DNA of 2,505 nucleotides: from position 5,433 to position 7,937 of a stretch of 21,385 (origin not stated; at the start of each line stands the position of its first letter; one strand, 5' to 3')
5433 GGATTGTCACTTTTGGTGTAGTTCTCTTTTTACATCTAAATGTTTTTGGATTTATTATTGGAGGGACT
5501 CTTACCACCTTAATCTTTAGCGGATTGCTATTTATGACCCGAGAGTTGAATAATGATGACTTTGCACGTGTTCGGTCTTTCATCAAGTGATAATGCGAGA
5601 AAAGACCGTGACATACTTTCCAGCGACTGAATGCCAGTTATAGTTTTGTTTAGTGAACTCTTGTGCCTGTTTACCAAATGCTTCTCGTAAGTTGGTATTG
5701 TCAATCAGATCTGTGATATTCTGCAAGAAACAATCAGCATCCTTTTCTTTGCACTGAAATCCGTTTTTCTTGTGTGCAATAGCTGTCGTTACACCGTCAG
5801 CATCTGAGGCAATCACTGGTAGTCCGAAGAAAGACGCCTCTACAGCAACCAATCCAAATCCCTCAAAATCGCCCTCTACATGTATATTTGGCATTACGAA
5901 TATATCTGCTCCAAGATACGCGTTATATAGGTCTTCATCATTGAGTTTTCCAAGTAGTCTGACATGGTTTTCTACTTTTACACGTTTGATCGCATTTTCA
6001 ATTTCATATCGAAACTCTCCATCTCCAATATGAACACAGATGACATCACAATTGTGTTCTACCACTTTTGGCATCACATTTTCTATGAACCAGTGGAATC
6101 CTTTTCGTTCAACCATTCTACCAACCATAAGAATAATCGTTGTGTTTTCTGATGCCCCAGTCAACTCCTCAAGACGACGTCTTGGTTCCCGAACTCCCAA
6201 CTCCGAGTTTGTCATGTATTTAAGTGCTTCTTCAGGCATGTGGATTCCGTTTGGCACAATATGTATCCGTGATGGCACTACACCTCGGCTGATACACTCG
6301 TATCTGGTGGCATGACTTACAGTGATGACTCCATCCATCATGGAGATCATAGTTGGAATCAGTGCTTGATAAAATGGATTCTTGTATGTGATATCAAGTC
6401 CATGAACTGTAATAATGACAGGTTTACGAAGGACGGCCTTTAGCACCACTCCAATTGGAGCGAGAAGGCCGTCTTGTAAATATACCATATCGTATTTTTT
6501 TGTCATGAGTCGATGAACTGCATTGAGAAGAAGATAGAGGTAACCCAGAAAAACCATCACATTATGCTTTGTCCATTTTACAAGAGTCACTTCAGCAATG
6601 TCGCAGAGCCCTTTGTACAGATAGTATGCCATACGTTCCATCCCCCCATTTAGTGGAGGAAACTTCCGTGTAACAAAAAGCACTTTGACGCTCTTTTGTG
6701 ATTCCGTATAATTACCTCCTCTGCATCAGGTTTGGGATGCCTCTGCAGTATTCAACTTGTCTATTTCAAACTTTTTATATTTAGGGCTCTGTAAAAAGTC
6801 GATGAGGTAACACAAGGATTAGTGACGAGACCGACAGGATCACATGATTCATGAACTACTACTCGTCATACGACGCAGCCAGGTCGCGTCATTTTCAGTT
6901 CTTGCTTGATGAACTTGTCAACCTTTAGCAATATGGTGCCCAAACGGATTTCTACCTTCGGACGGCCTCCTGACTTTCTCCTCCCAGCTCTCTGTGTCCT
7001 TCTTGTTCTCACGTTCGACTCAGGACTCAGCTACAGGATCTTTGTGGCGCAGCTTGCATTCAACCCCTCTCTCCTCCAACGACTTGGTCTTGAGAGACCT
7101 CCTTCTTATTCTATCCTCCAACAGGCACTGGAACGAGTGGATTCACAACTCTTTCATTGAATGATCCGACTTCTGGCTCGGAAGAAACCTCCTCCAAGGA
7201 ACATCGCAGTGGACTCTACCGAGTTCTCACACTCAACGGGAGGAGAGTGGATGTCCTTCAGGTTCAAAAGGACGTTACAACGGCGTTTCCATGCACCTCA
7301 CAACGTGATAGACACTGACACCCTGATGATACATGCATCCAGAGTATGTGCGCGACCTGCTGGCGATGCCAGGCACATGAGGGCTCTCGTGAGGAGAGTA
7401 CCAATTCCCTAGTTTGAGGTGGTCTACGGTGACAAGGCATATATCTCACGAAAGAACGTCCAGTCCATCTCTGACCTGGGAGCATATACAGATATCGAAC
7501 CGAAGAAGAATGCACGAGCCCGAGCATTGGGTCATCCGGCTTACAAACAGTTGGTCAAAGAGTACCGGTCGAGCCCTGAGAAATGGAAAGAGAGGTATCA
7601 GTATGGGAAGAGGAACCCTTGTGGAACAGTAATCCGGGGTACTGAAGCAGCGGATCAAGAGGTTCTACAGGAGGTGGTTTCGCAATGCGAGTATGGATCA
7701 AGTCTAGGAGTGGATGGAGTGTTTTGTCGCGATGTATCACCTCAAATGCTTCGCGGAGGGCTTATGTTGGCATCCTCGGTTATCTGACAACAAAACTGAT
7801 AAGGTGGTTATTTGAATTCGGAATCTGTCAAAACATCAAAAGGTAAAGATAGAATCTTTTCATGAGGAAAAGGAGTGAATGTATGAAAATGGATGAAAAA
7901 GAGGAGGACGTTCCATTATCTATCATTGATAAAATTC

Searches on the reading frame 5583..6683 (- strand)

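Call 10: search_protein_families(library=pfam, proteins=[window:5583-6683:-], max_evalue=0.01)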
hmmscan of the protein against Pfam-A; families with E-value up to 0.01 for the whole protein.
window:5583-6683:- (366 aa): 7 families
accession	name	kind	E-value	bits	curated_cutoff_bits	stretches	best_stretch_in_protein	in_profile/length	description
PF00534.26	Glycos_transf_1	-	4.1e-36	124.5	26.4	1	175-342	9-171/172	Glycosyl transferases group 1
PF13692.12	Glyco_trans_1_4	-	4.3e-30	105.3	27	1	183-329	3-142/142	Glycosyl transferases group 1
PF13439.12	Glyco_transf_4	-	1.5e-13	51.6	28.5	1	49-148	58-167/170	Glycosyltransferase Family 4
PF13579.12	Glyco_trans_4_4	-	3e-10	41.1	29.7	1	55-146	62-158/158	Glycosyl transferase 4-like domain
PF20706.3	GT4-conflict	-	3.4e-08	33.3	26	1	173-339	193-367/385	Family 4 Glycosyltransferase in conflict systems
PF13524.12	Glyco_trans_1_2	-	0.001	19.5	25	1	229-355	27-140/144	Glycosyl transferase-like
PF13477.12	Glyco_trans_4_2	-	0.0046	17.6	23.4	1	33-107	46-119/139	Glycosyl transferase 4-like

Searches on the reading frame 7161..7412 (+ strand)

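Call 10: search_protein_families(library=pfam, proteins=[window:7161-7412:+], max_evalue=0.01)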
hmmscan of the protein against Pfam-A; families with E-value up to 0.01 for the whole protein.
window:7161-7412:+ (83 aa): 1 family
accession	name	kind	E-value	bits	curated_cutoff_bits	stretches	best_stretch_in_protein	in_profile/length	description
PF01609.27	DDE_Tnp_1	-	0.0021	18.3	23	1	11-80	3-72/200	Transposase DDE domain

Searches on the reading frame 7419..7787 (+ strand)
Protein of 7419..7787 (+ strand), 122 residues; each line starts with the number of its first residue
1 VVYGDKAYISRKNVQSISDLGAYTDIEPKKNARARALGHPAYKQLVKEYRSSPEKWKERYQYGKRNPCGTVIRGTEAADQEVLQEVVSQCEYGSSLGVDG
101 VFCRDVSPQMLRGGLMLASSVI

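Call 10: search_protein_families(library=pfam, proteins=[window:7419-7787:+], max_evalue=0.01)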
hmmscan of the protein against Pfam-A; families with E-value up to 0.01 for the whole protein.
window:7419-7787:+ (122 aa): 0 families

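Call 14: search_protein_families(library=ncbifam, proteins=[window:7419-7787:+], max_evalue=0.1)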
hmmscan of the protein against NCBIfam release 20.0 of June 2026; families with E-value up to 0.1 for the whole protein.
window:7419-7787:+ (122 aa): 4 families
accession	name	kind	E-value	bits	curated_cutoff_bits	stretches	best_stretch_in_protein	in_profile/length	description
NF033579.1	transpos_IS5_2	equivalog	3.2e-07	30.1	140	1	2-72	185-255/289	IS5 family transposase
NF033520.1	transpos_IS982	equivalog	0.052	13.1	130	1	2-39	155-192/243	IS982 family transposase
TIGR02573.1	LcrG_PcrG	equivalog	0.054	13.5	90.8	0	76-114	52-88/90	LcrG family type III secretion system chaperone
NF033580.1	transpos_IS5_3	equivalog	0.075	12.6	110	0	2-44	174-212/258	IS5 family transposase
